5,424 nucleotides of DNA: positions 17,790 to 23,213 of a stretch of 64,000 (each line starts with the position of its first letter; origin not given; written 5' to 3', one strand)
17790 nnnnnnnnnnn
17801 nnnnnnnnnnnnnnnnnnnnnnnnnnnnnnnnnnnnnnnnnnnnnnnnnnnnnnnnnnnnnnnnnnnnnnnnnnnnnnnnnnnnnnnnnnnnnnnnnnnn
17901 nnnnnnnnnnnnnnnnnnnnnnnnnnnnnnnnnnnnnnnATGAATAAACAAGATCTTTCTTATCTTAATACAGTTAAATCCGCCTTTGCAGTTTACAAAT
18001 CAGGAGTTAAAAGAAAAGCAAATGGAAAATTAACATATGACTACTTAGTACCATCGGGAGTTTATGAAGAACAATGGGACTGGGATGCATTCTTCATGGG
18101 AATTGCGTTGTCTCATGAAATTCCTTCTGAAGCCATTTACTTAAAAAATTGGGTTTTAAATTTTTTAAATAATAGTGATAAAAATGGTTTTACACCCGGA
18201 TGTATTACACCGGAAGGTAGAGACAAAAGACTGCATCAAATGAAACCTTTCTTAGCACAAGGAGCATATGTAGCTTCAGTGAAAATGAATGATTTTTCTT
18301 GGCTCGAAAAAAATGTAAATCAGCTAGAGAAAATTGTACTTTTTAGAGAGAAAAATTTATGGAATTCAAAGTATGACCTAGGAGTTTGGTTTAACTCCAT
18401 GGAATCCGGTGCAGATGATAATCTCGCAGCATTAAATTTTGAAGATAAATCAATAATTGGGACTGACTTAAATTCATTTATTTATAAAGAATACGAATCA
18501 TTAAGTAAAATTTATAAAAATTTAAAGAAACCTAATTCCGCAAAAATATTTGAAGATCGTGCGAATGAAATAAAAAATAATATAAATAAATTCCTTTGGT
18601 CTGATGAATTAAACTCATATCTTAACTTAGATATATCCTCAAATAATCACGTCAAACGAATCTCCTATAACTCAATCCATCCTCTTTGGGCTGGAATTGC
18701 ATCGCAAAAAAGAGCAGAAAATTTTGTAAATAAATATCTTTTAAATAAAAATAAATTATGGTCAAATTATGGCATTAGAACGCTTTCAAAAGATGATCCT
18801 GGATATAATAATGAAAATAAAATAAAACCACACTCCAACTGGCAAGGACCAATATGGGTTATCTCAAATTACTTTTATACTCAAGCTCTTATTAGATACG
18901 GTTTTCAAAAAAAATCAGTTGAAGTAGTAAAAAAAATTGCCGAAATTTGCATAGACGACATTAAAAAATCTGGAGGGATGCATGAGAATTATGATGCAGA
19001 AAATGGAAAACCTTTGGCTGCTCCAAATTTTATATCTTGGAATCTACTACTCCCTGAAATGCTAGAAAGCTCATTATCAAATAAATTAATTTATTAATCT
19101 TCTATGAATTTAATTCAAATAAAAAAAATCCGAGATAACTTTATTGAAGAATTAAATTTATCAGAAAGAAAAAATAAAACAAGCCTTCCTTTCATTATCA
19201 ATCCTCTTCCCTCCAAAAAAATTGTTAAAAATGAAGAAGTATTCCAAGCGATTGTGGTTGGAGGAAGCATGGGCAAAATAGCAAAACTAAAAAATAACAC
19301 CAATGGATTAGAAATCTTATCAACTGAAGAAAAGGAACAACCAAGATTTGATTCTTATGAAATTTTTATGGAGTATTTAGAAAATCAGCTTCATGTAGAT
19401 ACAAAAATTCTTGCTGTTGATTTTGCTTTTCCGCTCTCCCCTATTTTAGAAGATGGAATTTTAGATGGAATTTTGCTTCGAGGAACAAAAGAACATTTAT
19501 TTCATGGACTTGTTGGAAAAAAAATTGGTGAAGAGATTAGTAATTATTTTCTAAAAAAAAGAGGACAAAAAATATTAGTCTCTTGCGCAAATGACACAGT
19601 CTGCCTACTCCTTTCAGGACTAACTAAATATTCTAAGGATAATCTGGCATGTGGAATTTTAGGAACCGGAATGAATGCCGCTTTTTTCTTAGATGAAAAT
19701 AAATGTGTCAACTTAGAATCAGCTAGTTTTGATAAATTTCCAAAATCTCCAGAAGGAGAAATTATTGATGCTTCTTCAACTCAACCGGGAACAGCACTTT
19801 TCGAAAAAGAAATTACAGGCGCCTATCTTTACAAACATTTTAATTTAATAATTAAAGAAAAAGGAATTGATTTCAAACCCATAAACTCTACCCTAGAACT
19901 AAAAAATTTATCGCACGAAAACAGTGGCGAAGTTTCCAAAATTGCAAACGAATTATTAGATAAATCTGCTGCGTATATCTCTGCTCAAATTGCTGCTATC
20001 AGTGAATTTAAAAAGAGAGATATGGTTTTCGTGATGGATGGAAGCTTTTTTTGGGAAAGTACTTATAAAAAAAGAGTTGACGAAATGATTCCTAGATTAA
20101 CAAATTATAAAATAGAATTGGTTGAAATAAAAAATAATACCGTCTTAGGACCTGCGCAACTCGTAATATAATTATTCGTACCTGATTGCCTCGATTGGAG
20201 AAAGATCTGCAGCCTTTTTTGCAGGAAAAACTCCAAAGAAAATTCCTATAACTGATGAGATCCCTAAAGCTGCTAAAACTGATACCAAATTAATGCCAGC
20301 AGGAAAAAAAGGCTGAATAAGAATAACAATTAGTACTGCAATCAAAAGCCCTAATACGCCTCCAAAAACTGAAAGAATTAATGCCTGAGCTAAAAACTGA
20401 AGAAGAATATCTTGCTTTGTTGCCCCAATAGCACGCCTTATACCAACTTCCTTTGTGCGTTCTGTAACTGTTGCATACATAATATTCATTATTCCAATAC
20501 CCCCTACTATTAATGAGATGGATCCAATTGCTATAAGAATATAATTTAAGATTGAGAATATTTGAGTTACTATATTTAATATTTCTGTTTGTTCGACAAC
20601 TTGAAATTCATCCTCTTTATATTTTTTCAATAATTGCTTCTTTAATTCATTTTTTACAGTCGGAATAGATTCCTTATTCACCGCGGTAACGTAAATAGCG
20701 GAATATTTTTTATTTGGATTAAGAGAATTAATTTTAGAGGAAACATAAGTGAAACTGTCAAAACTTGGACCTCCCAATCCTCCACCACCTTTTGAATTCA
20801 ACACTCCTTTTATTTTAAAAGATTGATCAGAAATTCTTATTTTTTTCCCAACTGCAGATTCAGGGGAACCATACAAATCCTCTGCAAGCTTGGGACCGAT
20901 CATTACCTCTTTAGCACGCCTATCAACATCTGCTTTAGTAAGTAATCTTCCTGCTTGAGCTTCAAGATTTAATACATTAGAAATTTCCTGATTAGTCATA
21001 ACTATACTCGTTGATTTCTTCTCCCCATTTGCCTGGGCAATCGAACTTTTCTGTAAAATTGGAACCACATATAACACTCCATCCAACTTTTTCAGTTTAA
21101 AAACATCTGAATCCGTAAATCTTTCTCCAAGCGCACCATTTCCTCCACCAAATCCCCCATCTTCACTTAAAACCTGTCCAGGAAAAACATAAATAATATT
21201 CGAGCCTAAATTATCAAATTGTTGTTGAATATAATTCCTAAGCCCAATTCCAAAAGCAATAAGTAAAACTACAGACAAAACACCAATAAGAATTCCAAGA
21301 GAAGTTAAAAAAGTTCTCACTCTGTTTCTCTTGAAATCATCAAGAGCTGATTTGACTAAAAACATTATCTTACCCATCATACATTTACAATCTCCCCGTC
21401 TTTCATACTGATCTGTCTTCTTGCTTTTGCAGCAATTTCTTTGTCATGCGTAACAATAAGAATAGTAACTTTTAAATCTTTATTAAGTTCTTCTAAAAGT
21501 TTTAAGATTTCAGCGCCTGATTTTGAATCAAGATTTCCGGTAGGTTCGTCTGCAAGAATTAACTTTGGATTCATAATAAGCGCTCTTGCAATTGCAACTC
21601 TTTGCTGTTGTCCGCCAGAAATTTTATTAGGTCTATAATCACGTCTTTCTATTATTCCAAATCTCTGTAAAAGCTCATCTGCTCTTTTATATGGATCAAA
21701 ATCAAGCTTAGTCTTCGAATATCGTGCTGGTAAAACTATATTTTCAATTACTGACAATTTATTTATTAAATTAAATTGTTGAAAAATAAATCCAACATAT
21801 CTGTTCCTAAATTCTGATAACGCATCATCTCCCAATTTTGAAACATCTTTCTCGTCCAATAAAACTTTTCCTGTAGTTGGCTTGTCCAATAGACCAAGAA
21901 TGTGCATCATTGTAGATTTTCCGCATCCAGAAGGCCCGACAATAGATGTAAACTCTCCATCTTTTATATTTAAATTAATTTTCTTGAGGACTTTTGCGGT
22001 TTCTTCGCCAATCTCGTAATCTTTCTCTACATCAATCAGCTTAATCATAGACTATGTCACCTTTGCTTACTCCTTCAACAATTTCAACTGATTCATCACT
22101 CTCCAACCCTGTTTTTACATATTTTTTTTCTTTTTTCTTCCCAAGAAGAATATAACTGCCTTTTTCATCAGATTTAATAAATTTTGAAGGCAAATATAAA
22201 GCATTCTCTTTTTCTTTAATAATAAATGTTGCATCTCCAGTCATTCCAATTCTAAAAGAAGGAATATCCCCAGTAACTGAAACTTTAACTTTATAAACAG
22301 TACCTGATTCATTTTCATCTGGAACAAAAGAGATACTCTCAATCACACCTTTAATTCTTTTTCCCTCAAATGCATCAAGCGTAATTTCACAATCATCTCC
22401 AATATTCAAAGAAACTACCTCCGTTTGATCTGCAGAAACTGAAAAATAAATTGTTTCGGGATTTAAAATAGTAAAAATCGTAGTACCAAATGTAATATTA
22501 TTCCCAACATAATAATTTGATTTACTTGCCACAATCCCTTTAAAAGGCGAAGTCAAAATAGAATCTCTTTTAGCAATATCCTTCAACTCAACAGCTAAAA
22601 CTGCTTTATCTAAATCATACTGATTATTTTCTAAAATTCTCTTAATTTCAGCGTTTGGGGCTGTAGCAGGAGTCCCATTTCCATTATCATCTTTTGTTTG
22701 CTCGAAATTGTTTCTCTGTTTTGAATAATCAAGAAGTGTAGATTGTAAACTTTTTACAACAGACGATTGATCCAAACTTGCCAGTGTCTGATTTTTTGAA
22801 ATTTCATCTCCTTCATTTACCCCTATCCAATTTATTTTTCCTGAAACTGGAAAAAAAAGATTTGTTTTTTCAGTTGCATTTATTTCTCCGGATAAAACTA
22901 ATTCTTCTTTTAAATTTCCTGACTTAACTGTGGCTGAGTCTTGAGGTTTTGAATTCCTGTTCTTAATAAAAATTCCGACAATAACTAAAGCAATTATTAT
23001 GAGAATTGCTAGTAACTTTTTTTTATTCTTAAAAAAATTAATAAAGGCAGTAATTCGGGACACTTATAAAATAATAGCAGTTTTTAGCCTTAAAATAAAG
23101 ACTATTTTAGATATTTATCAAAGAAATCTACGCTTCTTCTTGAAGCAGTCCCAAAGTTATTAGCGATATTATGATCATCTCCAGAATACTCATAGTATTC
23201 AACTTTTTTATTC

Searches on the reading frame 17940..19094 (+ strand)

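Call 5: search_protein_families(library=pfam, proteins=[window:17940-19094:+], max_evalue=0.01)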
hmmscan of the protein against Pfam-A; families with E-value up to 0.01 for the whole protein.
window:17940-19094:+ (385 aa): 5 families
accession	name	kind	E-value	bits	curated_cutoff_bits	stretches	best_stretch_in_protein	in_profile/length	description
PF22422.2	MGH1-like_GH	-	5.6e-27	95.7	27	1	138-364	141-353/356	Mannosylglycerate hydrolase MGH1-like glycoside hydrolase domain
PF01204.24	Trehalase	-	8.5e-25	88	21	1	156-356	289-481/512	Trehalase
PF03200.22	Glyco_hydro_63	-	1.5e-21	77.2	22.4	2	234-371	339-486/492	Glycosyl hydrolase family 63 C-terminal domain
PF06202.20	GDE_C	-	7.6e-08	32.1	21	1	184-337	172-328/367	Amylo-alpha-1,6-glucosidase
PF17389.8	Bac_rhamnosid6H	-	0.0058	16.4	24.5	1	68-224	65-218/339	Bacterial alpha-L-rhamnosidase 6 hairpin glycosidase domain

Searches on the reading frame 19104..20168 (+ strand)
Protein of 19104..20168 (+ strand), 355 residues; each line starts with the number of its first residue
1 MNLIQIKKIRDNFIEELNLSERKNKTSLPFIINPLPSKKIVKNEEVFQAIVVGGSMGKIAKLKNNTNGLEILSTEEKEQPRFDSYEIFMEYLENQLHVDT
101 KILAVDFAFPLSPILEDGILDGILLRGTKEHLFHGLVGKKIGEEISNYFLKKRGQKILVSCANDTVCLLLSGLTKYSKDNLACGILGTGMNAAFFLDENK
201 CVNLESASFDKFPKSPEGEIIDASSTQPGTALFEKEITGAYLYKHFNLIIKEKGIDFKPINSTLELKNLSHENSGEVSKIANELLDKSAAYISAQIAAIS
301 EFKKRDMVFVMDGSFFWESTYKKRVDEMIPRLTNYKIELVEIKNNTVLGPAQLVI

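Call 5: search_protein_families(library=pfam, proteins=[window:19104-20168:+], max_evalue=0.01)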
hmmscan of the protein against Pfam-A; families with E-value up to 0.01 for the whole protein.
window:19104-20168:+ (355 aa): 2 families
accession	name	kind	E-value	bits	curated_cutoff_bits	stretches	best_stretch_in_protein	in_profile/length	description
PF03727.22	Hexokinase_2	-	1.8e-10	41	24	1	185-250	5-90/242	Hexokinase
PF00349.27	Hexokinase_1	-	2.7e-05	24.5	24.3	1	99-172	129-199/201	Hexokinase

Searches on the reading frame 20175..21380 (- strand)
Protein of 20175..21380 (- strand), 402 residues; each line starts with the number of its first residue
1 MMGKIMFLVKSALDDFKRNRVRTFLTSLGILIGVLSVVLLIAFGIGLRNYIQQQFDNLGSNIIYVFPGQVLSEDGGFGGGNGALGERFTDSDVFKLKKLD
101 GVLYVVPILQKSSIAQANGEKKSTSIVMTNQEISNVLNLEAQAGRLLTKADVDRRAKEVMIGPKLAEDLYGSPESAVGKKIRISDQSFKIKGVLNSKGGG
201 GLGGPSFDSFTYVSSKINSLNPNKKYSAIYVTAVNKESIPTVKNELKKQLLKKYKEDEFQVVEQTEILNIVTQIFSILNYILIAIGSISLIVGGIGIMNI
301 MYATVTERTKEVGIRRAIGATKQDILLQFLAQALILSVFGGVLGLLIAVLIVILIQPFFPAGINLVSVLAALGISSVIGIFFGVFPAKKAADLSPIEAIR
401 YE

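Call 66: search_protein_families(library=pfam, proteins=[window:20175-21380:-], max_evalue=0.001)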
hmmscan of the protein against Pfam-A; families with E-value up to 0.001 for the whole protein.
window:20175-21380:- (402 aa): 2 families
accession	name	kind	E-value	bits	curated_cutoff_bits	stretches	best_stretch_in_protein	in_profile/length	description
PF12704.14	MacB_PCD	-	7.8e-39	134.5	27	1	23-248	1-206/207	MacB-like periplasmic core domain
PF02687.27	FtsX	-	3.7e-18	66.2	25.5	1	284-395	2-120/120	FtsX-like permease C-terminal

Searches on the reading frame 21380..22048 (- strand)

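Call 66: search_protein_families(library=pfam, proteins=[window:21380-22048:-], max_evalue=0.001)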
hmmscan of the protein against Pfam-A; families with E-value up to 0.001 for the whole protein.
window:21380-22048:- (223 aa): 3 families
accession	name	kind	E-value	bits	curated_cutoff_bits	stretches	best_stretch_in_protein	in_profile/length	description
PF00005.33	ABC_tran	-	7.1e-34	117.8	25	1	21-170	1-136/137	ABC transporter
PF02463.25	SMC_N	-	9.7e-08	32.1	40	1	25-216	19-212/220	RecF/RecN/SMC N terminal domain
PF13304.12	AAA_21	-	6.2e-06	26.9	27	0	33-125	1-115/304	AAA domain, putative AbiEii toxin, Type IV TA system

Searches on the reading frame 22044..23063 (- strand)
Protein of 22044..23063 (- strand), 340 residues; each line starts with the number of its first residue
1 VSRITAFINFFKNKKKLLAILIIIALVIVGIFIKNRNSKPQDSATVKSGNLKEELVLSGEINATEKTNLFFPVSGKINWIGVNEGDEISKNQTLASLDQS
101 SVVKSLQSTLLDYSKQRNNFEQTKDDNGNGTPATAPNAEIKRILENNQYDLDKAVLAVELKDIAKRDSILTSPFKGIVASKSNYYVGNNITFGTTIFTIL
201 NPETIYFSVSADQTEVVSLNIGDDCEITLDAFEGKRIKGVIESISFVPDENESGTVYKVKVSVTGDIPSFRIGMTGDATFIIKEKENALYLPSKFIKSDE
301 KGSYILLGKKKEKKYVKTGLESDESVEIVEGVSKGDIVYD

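Call 66: search_protein_families(library=pfam, proteins=[window:22044-23063:-], max_evalue=0.001)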
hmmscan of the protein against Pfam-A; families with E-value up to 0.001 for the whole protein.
window:22044-23063:- (340 aa): 2 families
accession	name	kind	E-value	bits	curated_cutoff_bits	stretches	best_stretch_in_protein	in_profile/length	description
PF13437.12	HlyD_3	-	3.2e-14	54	22.2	1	170-266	2-96/106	HlyD family secretion protein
PF16576.10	HlyD_D23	-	1.4e-13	51.1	30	1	52-245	3-185/214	Barrel-sandwich domain of CusB or HlyD membrane-fusion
